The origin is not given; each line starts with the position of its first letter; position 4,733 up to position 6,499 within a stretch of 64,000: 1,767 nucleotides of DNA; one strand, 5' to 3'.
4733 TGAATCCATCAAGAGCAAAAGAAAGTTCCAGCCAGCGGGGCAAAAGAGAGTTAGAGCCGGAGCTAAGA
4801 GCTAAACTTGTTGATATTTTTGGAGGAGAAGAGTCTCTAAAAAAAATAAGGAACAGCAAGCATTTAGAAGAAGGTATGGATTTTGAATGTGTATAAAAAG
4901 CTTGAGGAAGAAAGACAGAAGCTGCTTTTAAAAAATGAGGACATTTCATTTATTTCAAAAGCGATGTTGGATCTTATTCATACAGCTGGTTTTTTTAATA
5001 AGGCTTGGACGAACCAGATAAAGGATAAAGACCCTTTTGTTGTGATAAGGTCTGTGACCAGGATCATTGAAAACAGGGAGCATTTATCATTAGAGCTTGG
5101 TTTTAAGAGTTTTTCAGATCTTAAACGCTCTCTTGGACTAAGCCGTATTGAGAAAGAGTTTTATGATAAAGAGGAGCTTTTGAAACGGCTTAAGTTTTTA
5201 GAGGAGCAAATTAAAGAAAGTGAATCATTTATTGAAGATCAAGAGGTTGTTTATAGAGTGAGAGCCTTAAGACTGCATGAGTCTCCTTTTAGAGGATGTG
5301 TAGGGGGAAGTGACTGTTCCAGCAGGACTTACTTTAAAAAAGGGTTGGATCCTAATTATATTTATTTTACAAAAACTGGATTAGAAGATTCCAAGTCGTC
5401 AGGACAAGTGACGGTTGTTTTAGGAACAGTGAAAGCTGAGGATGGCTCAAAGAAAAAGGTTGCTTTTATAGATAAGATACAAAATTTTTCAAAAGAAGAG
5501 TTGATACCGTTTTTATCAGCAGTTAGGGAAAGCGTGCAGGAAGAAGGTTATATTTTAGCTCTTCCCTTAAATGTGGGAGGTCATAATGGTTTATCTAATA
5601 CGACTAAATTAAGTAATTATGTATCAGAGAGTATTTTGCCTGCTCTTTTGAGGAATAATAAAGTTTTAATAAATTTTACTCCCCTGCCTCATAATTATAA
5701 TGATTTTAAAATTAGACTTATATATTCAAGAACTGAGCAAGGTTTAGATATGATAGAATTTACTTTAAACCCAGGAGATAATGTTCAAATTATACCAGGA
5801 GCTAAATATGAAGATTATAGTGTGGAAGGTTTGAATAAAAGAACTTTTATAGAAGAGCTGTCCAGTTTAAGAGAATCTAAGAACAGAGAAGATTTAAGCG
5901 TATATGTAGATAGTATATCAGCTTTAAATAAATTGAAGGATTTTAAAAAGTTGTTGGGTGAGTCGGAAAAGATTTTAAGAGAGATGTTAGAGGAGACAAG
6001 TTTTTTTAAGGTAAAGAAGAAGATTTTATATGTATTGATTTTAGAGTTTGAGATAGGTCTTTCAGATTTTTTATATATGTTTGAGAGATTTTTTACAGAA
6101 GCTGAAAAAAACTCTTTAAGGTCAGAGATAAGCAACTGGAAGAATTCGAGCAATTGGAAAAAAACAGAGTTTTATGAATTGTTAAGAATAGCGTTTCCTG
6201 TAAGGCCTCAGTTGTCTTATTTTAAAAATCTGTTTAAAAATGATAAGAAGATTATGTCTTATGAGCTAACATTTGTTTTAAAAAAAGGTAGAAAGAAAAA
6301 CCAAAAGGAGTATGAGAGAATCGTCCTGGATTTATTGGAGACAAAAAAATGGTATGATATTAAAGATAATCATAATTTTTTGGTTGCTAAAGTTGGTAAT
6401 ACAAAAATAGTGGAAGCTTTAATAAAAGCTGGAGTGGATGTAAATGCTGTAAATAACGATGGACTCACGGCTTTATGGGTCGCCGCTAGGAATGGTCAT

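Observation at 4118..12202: Tandem array of secreted ankyrin-repeat gene cassettes sharing leader peptide, upstream DNA, trailer DNA and C-terminus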

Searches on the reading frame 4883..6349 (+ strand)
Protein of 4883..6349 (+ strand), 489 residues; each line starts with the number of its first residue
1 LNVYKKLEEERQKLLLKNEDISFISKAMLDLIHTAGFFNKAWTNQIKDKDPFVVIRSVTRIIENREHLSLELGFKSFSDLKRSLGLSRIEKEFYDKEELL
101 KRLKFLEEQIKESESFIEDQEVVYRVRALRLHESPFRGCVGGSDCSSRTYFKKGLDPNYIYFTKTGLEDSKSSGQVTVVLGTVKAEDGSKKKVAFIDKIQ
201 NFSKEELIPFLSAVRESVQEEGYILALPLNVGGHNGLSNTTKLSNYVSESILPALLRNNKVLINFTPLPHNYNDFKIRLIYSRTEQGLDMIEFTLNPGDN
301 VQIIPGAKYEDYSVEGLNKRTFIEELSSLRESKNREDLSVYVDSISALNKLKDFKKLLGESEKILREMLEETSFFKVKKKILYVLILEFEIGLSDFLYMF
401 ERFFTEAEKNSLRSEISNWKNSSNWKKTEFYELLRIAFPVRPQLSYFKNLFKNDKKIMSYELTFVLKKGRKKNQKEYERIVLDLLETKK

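Call 23: search_protein_representatives(protein=window:4883-6349:+)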
Query: 489 residues. Proteins with E-value up to 0.001 (for the whole library): 295; up to 1e-10: 272; up to 1e-30: 200. The best 150 are listed.
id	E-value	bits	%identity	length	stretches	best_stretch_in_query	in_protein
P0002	0.0e+00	1054.7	100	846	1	1-489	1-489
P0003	5.5e-125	434.3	52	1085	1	2-468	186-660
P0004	1.2e-108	380.5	48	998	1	2-452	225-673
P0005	7.7e-101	354.7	47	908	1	2-439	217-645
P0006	1.9e-97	343.5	46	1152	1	1-477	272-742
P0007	1.4e-92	327.5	41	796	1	2-468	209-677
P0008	1.0e-83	298.3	45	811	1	2-463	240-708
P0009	3.8e-80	286.5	49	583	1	2-346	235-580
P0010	1.7e-71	258.0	40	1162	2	3-420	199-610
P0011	8.4e-71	255.7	37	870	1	3-477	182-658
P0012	1.0e-67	245.5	42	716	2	49-306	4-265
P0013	4.8e-65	236.7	38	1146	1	3-439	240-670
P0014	2.7e-64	234.3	39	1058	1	18-437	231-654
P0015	5.9e-64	233.2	38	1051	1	3-432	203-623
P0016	7.5e-64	232.8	38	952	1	19-429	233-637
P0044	6.6e-57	209.9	38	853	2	4-433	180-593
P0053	1.5e-54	202.2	38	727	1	69-432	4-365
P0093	1.9e-48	182.0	33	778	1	7-431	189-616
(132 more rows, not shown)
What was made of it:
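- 4883..7423 (+): g1 piece C (846-aa ORF). It holds a helical region, a GNAT-like core (5225-5812), a second helical region, and about 10 ankyrin units (6350-7420). 295 representative homologues; the best is P0003 at 5.5e-125 (call 23).
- The match starts at residue ~190-270 of 800-1200-aa proteins (call 23).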

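Call 29: find_homologous_proteins(query=window:4883-6349:+, max_evalue=1e-10)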
Query window:4883-6349:+ (489 aa): 11 proteins with E <= 1e-10 among 8000 candidates.
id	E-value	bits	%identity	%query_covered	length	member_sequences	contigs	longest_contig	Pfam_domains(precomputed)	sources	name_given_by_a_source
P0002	0.0e+0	1055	100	100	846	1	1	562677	PF13606.13,PF13857.13,PF23745.2,PF12796.14,PF00023.37,PF13637.13,PF24521.3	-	-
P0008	3.1e-83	298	42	92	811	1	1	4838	PF13606.13,PF12796.14,PF00023.37,PF13637.13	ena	-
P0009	1.2e-79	287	47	71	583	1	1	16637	-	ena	-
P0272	3.2e-60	223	34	95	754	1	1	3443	PF12796.14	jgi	jgi:hypothetical protein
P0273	2.8e-59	219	35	88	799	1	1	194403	PF13606.13,PF12796.14,PF00023.37,PF13637.13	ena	-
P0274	1.4e-56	211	36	83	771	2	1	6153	PF03781.23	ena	-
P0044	2.1e-56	210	35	88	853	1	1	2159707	PF13606.13,PF13857.13,PF23745.2,PF12796.14,PF00023.37,PF13637.13,PF24521.3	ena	-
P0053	4.7e-54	202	35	85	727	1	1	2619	PF03781.23,PF12796.14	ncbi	-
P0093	6.1e-48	182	31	86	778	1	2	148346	PF13606.13,PF13857.13,PF12796.14,PF00023.37,PF13637.13,PF24521.3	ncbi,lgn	-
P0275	2.1e-32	131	39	41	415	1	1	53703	-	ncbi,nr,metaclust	ncbi:MAG: hypothetical protein A2Z20_10900 [Bdellovibrionales bacterium RBG_16_40_8]|nr:MAG: hypothe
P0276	5.3e-30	123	37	43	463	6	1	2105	-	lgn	-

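Call 39: find_encoding_contigs(protein=P0044, flank=10000, max_places=2)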
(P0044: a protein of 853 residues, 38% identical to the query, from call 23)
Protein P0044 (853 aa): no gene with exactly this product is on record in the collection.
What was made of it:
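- Tried and rejected: A look-up of P0044 failed (call 39).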

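Call 40: find_encoding_contigs(protein=P0273, flank=10000, max_places=2)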
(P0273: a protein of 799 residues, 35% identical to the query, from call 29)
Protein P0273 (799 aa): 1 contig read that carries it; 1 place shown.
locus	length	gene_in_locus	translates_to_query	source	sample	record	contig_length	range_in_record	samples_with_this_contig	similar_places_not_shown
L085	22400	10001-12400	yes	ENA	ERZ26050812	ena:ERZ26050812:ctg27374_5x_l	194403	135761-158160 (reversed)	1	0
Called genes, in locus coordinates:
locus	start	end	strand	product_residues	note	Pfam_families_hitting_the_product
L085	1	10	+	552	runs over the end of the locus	PF13365:Trypsin_2, PF08238:Sel1 (weak)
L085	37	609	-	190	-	-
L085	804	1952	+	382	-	PF04055:Radical_SAM, PF06969:HemN_C (faint)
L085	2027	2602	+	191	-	PF01025:GrpE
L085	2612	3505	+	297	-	PF00226:DnaJ, PF01556:DnaJ_C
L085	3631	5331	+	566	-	PF00515:TPR_1 (faint), PF07719:TPR_2 (faint), PF13181:TPR_8 (faint), PF13458:Peripla_BP_6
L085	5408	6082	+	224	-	PF02190:LON_substr_bdg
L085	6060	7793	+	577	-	PF00004:AAA, PF07728:AAA_5, PF22667:Lon_lid, PF05362:Lon_C, PF13541:ChlI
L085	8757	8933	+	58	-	PF02416:TatA_B_E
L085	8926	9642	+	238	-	PF00902:TatC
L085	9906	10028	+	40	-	-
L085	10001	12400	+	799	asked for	PF00023:Ank (faint), PF12796:Ank_2, PF13606:Ank_3 (faint), PF13637:Ank_4 (weak)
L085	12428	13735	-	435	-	PF01336:tRNA_anti-codon, PF00152:tRNA-synt_2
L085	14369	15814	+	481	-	PF00575:S1 (weak), PF10150:RNase_E_G, PF20833:RNase_E_G_Thio (weak)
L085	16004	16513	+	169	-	PF00829:Ribosomal_L21p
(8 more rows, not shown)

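Call 43: predict_structure(alignment_id=A1)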
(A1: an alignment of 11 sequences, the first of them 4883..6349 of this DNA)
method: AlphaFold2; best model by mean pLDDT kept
length: 489 residues; sequences in the alignment: 11
mean_pLDDT: 72.7   pTM: 0.42
mean pLDDT of the five models: 72.7, 70.0, 70.0, 66.5, 64.7
residues with pLDDT >= 90: 64; 70-90: 255; 50-70: 83; < 50: 87
segments of 3 or more residues with pLDDT < 50: 89-92, 114-119, 135-152, 275-279, 311-317, 440-448, 450-479, 483-489
pLDDT, mean of each block of 10 residues (from residue 1): 88 92 89 85 82 77 86 85 72 62 73 50 70 46 39 63 68 77 87 89 85 90 90 67 84 86 83 49 70 87 70 46 73 82 75 60 88 90 88 84 89 82 76 66 43 44 43 45 44
secondary structure, 60 per line:
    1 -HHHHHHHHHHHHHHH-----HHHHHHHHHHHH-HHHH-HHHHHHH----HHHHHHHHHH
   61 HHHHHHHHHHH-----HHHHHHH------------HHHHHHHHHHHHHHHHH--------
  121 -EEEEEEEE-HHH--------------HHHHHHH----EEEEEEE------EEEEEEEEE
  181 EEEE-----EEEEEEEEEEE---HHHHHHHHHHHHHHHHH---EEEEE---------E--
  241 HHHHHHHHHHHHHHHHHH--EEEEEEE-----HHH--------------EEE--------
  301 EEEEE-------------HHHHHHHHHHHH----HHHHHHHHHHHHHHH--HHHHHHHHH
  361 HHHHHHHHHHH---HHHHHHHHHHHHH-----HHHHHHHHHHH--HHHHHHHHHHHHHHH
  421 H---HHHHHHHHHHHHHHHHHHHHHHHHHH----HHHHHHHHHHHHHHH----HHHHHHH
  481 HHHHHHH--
elements in order: H2-16 H22-33 H35-38 H40-46 H51-71 H77-83 H96-112 E122-129 H148-154 E159-165 E172-184 E190-200 H204-220 E224-228 H241-258 E261-267 E290-292 E301-305 H319-330 H335-349 H352-371 H375-387 H393-403 H406-421 H425-450 H455-469 H474-487

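Call 46: fold_search(model_id=the predicted structure, library=pdb)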
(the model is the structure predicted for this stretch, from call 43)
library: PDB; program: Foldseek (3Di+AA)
matches with E <= 10: 664; with E <= 0.001: 0
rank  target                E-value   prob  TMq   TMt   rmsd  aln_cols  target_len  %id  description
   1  5u08_D                1.6e-03  1.00  0.19  0.53   8.0       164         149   15  Crystal structure of an aminoglycoside acetyltransferase meta-AAC0020 from an uncultured soil metagenomic sample in co (released 2017-02-08)
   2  5f49_C                3.2e-03  1.00  0.19  0.53   7.8       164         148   15  Crystal structure of an aminoglycoside acetyltransferase meta-AAC0020 from an uncultured soil metagenomic sample in co (released 2015-12-16)
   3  5f47_B                4.1e-03  1.00  0.19  0.52   7.9       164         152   15  Crystal structure of an aminoglycoside acetyltransferase meta-AAC0020 from an uncultured soil metagenomic sample in co (released 2015-12-30)
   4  9evq_A                4.1e-03  1.00  0.23  0.44   8.5       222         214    8  Crystal structure of the kinetoplastid kinetochore protein KKT23 acetyltransferase domain from Trypanosoma brucei (released 2024-08-28)
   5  5f46_A                4.4e-03  1.00  0.19  0.51   7.9       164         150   14  Crystal structure of an aminoglycoside acetyltransferase meta-AAC0020 from an uncultured soil metagenomic sample, apoe (released 2015-12-16)
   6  5u08_B                4.8e-03  1.00  0.20  0.53   7.8       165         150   14  Crystal structure of an aminoglycoside acetyltransferase meta-AAC0020 from an uncultured soil metagenomic sample in co (released 2017-02-08)
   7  5u08_A                6.2e-03  1.00  0.19  0.52   7.8       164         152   15  Crystal structure of an aminoglycoside acetyltransferase meta-AAC0020 from an uncultured soil metagenomic sample in co (released 2017-02-08)
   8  3jvn                  7.3e-03  1.00  0.14  0.47   8.9       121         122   12  Crystal Structure of the acetyltransferase VF_1542 from Vibrio fischeri, Northeast Structural Genomics Consortium Target (released 2009-09-29)
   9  7crm_D                8.5e-03  0.92  0.18  0.37  12.0       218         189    9  Aminoglycoside 2'-N-acetyltransferase from Mycolicibacterium smegmatis-APO Structure (released 2021-06-23)
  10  9evq_B                9.4e-03  0.98  0.20  0.38  10.2       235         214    9  Crystal structure of the kinetoplastid kinetochore protein KKT23 acetyltransferase domain from Trypanosoma brucei (released 2024-08-28)
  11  7crm_B                1.0e-02  0.92  0.18  0.38  11.6       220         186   10  Aminoglycoside 2'-N-acetyltransferase from Mycolicibacterium smegmatis-APO Structure (released 2021-06-23)
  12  7csj_A                1.1e-02  0.93  0.19  0.40  11.3       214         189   11  Aminoglycoside 2'-N-acetyltransferase from Mycolicibacterium smegmatis-Complex with Coenzyme A and Gentamicin (released 2021-06-23)
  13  9f5q_B                1.4e-02  0.99  0.22  0.42   8.9       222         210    8  Crystal structure of selenomethionine-labelled kinetoplastid kinetochore protein KKT23 acetyltransferase domain from T (released 2024-08-28)
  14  7crm_A                1.6e-02  0.85  0.18  0.37  11.8       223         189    9  Aminoglycoside 2'-N-acetyltransferase from Mycolicibacterium smegmatis-APO Structure (released 2021-06-23)
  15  7f37_B                1.7e-02  0.93  0.17  0.41   8.4       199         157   10  Crystal structure of AtaT2-AtaR2 complex (released 2021-12-22)
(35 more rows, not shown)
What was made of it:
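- On GNAT acyltransferase superfamily (core of g1, 5225-5812): The 489-aa model gives the same result (call 46).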

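Call 47: search_solved_structures(query=A1, max_evalue=1)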
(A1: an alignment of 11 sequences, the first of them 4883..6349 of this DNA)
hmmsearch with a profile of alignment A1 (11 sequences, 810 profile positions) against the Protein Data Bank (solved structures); distinct sequences matched with E-value up to 1: 573 (the best 60 are shown).
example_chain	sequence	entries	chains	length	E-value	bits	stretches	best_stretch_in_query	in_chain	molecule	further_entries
4rlv_A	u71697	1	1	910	7.8e-67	229.4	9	649-767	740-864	Ankyrin-1, Ankyrin-2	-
5vkq_A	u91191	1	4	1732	3e-64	220.8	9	670-782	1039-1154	No mechanoreceptor potential C isoform L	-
7tw3_G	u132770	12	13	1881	6.6e-63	216.4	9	666-757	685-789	Ankyrin-1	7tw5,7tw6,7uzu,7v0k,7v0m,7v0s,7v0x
6mol_A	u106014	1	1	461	3.7e-60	207.3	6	667-764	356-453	Monoextended DARPin R12 (M_R12)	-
7ptx_A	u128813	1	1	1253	2.6e-56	194.6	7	672-741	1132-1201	Alpha-latrocrustotoxin-Lt1a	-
9go9_A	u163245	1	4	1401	4.4e-56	193.8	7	664-782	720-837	Alpha-latrotoxin-Lt1a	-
9goa_A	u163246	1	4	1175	6.1e-55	190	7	663-783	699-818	Alpha-latrotoxin-Lt1a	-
5y4d_A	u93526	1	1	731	1.8e-54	188.5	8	664-764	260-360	Ankyrin-1,Ankyrin-2,Ankyrin-2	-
5le2_A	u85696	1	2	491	3.3e-53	184.3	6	667-761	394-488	DDD_D12_15_D12_15_D12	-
5leb_A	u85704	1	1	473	6e-53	183.4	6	667-761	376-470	DDD_D12_06_D12_06_D12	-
5lec_A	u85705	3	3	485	1.8e-51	178.6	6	667-761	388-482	DDD_D12_12_D12_12_D12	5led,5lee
5le7_A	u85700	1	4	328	4.3e-39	137.6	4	667-761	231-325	DD_D12_13_D12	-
5lel_A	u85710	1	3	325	5.3e-39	137.3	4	667-761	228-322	DD_Off7_10_3G124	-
5le6_A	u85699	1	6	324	6.1e-39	137.1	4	667-761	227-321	DD_D12_09_D12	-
5le9_A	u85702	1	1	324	1.7e-38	135.6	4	667-761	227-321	DD_Off7_09_3G124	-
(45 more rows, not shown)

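Call 48: search_protein_families(library=pfam, proteins=[P0003, P0006, P0274, P0053, P0275, P0009], max_evalue=0.1)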
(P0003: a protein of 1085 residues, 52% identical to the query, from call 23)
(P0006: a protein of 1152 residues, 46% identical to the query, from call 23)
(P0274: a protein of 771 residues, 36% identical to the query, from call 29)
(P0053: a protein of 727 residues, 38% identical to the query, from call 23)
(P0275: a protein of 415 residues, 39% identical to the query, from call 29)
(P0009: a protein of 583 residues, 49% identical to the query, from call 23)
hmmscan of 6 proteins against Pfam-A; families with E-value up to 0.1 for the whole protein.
P0003 (1085 aa): 8 families
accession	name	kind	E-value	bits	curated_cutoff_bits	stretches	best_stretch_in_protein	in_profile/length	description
PF12796.13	Ank_2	-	2.7e-76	252.6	27.3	7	975-1052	8-83/90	Ankyrin repeats (3 copies)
PF00023.36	Ank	-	4.1e-68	221.8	21.1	8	748-777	1-32/33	Ankyrin repeat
PF13637.12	Ank_4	-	6.9e-60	198.1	22.7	10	819-870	2-50/50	Ankyrin repeats (many copies)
PF13606.12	Ank_3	-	1.8e-42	138.2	22.3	2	748-774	1-27/30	Ankyrin repeat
PF13857.12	Ank_5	-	3.7e-36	123.2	27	6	1022-1070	9-56/56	Ankyrin repeats (many copies)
PF24521.3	Ank_KRIT1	-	1.1e-14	54.9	80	3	715-806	18-108/149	KRIT1 ankyrin-repeats domain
PF23745.1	ANK_LRRK2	-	0.0022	18.3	27.5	0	878-940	56-115/130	LRRK2 ANK repeat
PF09292.15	Neil1-DNA_bind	-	0.074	13.3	25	0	1052-1065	14-27/39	Endonuclease VIII-like 1, DNA bind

P0006 (1152 aa): 9 families
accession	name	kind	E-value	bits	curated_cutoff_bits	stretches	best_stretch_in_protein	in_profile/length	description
PF12796.13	Ank_2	-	1.2e-130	426.8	27.3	8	825-918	1-90/90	Ankyrin repeats (3 copies)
PF00023.36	Ank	-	3.7e-93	300.5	21.1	10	820-852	1-33/33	Ankyrin repeat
PF13637.12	Ank_4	-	4e-72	237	22.7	10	827-875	3-50/50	Ankyrin repeats (many copies)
PF13857.12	Ank_5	-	1.1e-61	204.6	27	9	941-996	1-56/56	Ankyrin repeats (many copies)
PF13606.12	Ank_3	-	4.2e-49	158.5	22.3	5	820-849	1-30/30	Ankyrin repeat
PF24521.3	Ank_KRIT1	-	3.3e-20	72.8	80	4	919-979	43-108/149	KRIT1 ankyrin-repeats domain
PF23745.1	ANK_LRRK2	-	3.7e-09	37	27.5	1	921-980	30-88/130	LRRK2 ANK repeat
PF07998.17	Peptidase_M54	-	0.0072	16.8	24.4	0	1005-1068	77-135/194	Peptidase family M54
PF20870.2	FAM186A-B_N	-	0.02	14.8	27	1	243-283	199-239/243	FAM186A/B, N-terminal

P0274 (771 aa): 3 families
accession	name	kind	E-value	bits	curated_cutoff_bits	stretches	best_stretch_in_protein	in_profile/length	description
PF03781.23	FGE-sulfatase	-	7e-28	98.4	23.3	1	525-766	5-255/255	Sulfatase-modifying factor enzyme 1-like domain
PF13637.12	Ank_4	-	0.00034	21.3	22.7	1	411-458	4-50/50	Ankyrin repeats (many copies)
PF12796.13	Ank_2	-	0.092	13.8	27.3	0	418-469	43-90/90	Ankyrin repeats (3 copies)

P0053 (727 aa): 5 families
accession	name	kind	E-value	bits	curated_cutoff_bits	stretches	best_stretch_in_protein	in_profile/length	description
PF03781.23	FGE-sulfatase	-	4.1e-18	66.4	23.3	1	477-724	3-255/255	Sulfatase-modifying factor enzyme 1-like domain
PF12796.13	Ank_2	-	2.3e-10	41.3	27.3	1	373-457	3-82/90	Ankyrin repeats (3 copies)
PF00023.36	Ank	-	0.00012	22.7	21.1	1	401-428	2-28/33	Ankyrin repeat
PF13857.12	Ank_5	-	0.0026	18.6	27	1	392-442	7-56/56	Ankyrin repeats (many copies)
PF13637.12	Ank_4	-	0.017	15.9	22.7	0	373-420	3-49/50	Ankyrin repeats (many copies)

P0275 (415 aa): 2 families
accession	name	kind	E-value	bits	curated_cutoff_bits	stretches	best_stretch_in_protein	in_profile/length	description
PF21865.2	TLN1-like_RS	-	0.06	13.9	27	0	84-141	18-75/165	Talin 1-like, rod segment domain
PF24988.1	NEW1_HB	-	0.086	13.4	27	0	108-160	8-59/87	NEW1 helical bundle domain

P0009 (583 aa): 1 family
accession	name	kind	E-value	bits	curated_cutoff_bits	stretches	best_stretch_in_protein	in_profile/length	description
PF04652.21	Vta1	-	0.084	13.3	26.8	0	172-243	14-91/145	Vta1 like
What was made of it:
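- Closest known: Uncharacterised family with signal peptide, GNAT-like core and C-terminal ankyrin repeats. Different: Some family members carry an FGE-sulfatase domain C-terminal to few or weak ankyrin matches, not a long ankyrin array (calls 29, 48).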
